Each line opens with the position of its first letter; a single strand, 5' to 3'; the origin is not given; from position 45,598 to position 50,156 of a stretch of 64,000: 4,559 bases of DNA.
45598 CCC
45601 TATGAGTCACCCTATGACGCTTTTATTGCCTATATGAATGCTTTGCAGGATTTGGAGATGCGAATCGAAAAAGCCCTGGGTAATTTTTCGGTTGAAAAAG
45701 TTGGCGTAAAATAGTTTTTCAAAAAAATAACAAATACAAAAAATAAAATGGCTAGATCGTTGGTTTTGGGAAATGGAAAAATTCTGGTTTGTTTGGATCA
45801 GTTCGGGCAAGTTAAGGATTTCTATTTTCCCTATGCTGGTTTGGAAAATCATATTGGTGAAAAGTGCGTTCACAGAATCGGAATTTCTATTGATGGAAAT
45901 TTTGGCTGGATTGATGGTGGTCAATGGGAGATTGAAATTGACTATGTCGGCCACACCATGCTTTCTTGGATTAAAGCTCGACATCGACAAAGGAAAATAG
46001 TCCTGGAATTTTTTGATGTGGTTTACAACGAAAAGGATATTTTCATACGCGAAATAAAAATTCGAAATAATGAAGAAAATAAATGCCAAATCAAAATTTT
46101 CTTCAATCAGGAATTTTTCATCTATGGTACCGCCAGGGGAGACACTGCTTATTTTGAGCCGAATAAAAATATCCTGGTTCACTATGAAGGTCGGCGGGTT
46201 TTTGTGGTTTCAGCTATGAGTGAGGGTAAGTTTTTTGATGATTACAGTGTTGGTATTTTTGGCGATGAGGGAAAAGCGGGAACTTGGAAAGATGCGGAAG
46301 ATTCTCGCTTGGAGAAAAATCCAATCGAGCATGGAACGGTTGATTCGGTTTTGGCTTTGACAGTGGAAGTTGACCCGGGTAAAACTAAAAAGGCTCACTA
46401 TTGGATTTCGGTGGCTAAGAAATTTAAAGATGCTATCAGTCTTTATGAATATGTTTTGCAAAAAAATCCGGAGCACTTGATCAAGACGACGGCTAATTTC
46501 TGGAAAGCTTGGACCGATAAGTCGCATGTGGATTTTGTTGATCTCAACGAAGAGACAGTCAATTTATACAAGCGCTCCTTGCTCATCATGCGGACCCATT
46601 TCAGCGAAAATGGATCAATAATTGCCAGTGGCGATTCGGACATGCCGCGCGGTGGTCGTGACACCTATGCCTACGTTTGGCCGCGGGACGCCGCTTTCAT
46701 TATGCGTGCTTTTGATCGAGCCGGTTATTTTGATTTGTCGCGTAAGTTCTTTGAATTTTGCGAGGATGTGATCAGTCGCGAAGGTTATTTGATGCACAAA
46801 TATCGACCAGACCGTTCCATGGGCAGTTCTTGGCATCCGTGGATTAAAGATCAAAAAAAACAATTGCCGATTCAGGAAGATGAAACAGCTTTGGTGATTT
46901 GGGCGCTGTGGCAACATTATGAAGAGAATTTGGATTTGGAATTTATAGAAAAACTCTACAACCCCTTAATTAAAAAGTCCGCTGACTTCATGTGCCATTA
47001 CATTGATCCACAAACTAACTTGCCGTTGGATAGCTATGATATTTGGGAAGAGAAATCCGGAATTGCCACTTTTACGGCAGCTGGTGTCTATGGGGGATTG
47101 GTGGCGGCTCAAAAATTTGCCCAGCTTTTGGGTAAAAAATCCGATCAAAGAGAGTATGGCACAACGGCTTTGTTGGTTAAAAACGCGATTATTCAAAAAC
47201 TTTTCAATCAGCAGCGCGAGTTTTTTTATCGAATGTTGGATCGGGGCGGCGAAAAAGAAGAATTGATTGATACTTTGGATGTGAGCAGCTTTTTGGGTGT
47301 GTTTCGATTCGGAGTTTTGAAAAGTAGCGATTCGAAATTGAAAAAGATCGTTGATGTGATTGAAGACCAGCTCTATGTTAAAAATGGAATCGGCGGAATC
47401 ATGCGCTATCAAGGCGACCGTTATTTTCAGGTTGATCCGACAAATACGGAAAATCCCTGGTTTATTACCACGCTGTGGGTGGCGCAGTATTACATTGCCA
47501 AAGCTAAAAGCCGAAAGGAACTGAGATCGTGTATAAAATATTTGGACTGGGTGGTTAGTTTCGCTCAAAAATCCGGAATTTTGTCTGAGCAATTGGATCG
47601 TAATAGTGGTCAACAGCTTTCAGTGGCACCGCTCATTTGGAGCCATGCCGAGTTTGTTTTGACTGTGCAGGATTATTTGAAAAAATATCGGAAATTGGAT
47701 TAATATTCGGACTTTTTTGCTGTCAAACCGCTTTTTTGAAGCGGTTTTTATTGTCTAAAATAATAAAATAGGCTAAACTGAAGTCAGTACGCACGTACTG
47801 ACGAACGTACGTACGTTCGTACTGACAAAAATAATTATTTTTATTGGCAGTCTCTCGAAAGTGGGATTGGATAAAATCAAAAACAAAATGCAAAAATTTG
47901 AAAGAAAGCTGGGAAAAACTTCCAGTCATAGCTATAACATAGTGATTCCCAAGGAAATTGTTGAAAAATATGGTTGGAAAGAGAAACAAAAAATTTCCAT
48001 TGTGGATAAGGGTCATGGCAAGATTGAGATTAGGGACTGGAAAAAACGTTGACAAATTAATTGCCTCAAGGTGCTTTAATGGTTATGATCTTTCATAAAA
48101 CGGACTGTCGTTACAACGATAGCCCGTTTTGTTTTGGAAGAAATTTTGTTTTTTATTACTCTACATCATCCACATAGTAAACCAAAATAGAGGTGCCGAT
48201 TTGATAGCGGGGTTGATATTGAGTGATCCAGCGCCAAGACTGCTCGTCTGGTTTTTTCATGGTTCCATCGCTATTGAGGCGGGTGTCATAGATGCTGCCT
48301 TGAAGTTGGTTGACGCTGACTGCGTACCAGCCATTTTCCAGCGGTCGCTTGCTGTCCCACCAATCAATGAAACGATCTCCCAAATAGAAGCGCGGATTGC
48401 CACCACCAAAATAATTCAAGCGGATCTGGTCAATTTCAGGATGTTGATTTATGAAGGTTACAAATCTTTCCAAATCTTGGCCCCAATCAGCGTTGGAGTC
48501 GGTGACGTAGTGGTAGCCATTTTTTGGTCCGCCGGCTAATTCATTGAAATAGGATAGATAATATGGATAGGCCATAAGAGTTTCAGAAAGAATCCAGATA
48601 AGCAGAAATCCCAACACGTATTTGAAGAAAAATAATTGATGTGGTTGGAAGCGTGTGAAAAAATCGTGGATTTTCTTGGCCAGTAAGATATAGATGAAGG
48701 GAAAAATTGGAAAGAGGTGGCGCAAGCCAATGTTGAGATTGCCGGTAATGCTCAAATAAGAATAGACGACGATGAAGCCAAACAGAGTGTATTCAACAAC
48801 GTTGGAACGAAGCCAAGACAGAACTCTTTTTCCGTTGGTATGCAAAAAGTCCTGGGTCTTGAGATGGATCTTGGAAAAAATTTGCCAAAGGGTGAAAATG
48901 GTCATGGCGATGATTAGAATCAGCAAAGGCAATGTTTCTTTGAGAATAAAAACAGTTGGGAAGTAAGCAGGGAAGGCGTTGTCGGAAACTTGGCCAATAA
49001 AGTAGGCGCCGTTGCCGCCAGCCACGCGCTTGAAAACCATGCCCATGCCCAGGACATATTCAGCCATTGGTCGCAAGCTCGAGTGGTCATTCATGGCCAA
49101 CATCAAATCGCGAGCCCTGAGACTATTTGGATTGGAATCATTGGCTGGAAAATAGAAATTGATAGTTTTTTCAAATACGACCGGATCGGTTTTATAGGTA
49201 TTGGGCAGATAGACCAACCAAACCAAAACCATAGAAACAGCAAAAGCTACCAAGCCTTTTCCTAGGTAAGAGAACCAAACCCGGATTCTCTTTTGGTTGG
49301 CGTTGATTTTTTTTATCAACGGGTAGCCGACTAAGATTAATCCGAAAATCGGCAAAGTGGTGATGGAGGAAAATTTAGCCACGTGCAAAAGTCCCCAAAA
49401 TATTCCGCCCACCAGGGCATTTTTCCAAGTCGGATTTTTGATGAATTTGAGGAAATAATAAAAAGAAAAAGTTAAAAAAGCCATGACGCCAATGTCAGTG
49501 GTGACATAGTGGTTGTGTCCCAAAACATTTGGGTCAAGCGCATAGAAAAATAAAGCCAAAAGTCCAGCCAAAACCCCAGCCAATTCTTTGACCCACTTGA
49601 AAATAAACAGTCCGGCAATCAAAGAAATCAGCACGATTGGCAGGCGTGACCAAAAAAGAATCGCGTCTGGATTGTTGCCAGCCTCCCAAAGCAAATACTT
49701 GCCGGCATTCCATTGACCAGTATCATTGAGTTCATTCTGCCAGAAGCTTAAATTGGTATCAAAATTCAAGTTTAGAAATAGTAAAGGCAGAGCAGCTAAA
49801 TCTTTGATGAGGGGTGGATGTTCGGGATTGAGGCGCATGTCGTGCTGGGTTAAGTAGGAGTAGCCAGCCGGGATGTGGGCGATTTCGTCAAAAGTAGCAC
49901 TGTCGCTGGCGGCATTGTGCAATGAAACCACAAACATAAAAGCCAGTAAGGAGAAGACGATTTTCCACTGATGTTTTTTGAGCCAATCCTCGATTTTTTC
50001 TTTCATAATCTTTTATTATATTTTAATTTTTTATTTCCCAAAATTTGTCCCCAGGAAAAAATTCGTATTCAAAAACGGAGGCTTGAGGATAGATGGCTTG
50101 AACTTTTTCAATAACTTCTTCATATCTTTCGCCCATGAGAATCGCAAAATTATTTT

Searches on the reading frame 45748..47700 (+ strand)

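Call 95: search_protein_families(library=pfam, proteins=[window:45748-47700:+], max_evalue=0.00001)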
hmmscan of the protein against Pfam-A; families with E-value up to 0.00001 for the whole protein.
window:45748-47700:+ (651 aa): 2 families
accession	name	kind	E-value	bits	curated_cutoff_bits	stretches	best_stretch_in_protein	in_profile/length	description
PF00723.27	Glyco_hydro_15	-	2.2e-35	122.8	22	1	273-637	6-423/427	Glycosyl hydrolases family 15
PF22422.2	MGH1-like_GH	-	2.9e-06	27.5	27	0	447-526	179-254/356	Mannosylglycerate hydrolase MGH1-like glycoside hydrolase domain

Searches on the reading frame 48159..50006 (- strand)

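Call 95: search_protein_families(library=pfam, proteins=[window:48159-50006:-], max_evalue=0.00001)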
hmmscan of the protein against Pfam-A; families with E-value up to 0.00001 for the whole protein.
window:48159-50006:- (616 aa): 1 family
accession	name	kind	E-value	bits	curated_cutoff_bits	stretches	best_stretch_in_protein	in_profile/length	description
PF13231.12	PMT_2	-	2.8e-09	37.8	26.1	1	121-263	25-160/160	Dolichyl-phosphate-mannose-protein mannosyltransferase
